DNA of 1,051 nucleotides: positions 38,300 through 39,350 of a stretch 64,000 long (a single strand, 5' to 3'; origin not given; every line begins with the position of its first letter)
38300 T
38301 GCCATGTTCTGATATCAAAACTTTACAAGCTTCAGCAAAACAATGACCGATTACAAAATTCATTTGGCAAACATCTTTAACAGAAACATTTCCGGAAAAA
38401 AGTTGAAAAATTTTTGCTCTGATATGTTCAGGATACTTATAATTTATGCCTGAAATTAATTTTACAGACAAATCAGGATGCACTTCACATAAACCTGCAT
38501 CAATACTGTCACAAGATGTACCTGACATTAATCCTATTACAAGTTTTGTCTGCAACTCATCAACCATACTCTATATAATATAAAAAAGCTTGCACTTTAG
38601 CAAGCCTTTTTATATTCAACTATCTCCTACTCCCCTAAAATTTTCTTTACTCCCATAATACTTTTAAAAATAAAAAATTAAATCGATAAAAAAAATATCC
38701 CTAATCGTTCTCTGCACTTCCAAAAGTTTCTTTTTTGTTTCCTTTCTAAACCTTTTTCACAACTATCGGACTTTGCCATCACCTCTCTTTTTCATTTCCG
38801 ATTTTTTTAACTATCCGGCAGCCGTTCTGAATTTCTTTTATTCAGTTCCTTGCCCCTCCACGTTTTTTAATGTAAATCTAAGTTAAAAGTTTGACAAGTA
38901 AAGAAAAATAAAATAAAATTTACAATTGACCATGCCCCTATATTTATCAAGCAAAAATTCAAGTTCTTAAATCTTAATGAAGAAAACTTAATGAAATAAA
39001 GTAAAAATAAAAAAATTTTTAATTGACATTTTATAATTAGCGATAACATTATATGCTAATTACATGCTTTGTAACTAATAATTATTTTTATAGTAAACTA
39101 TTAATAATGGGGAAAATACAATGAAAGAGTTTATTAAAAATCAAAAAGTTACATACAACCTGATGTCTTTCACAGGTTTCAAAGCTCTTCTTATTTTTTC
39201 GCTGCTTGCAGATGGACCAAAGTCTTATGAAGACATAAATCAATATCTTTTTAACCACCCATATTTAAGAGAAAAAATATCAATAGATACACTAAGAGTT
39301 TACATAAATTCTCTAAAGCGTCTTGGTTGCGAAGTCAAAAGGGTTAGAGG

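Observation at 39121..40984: Operonic pair of WYL-domain regulators (PafB/PafC-like heterodimer architecture) immediately upstream of dnaE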

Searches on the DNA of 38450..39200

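Call 37: search_rna_families(source=window, start=38450, end=39200, threshold=evalue, max_evalue=10, show_alignments=2)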
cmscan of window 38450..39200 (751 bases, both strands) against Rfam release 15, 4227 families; matches with E-value up to 10: 13.
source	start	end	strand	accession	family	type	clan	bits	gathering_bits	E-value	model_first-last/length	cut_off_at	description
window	38555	38616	+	RF02064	STnc370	Gene; sRNA;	-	37.1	54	0.002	1-71/71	no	Enterobacterial sRNA STnc370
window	38577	38642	-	RF02064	STnc370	Gene; sRNA;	-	31.2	54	0.036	1-71/71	no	Enterobacterial sRNA STnc370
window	38577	38616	-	RF04134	MIR7504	Gene; miRNA;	-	19.7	83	1.3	1-124/124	no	MIR7504 microRNA precursor family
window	38579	38644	-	RF00506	Thr_leader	Cis-reg; leader;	-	19.4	55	0.49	1-118/118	no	Threonine operon leader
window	38563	38614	+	RF00506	Thr_leader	Cis-reg; leader;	-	19.1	55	0.58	1-118/118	no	Threonine operon leader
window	38580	38613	-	RF01378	CRISPR-DR65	Gene; CRISPR;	-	18.9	43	4.2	1-37/37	no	CRISPR RNA direct repeat element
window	38577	38616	+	RF04134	MIR7504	Gene; miRNA;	-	17.8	83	3.8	1-124/124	no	MIR7504 microRNA precursor family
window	38579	38648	-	RF01859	Phe_leader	Cis-reg; leader;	-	16.3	55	7.2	1-125/125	no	Phenylalanine leader peptide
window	38773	38821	-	RF01291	SNORD97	Gene; snRNA; snoRNA; CD-box;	-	15.8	45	6.6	1-142/142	no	Small nucleolar RNA SNORD97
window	38575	38618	-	RF04156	MIR2670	Gene; miRNA;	-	15.5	117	1.3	1-200/200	no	MIR2670 microRNA precursor family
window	38583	38627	-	RF02596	cyano_het_sRNA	Gene; sRNA;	-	13.9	35.7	7.1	1-56/56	no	Cyanobacteria heterocyst sRNA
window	38696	38773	-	RF02034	IMES-1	Gene;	-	11.6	81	9.4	1-191/191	no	IMES-1 RNA motif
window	38450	38613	+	RF02377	SurA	Gene; sRNA;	-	9.8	100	5.3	106-279/279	5'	SurA sRNA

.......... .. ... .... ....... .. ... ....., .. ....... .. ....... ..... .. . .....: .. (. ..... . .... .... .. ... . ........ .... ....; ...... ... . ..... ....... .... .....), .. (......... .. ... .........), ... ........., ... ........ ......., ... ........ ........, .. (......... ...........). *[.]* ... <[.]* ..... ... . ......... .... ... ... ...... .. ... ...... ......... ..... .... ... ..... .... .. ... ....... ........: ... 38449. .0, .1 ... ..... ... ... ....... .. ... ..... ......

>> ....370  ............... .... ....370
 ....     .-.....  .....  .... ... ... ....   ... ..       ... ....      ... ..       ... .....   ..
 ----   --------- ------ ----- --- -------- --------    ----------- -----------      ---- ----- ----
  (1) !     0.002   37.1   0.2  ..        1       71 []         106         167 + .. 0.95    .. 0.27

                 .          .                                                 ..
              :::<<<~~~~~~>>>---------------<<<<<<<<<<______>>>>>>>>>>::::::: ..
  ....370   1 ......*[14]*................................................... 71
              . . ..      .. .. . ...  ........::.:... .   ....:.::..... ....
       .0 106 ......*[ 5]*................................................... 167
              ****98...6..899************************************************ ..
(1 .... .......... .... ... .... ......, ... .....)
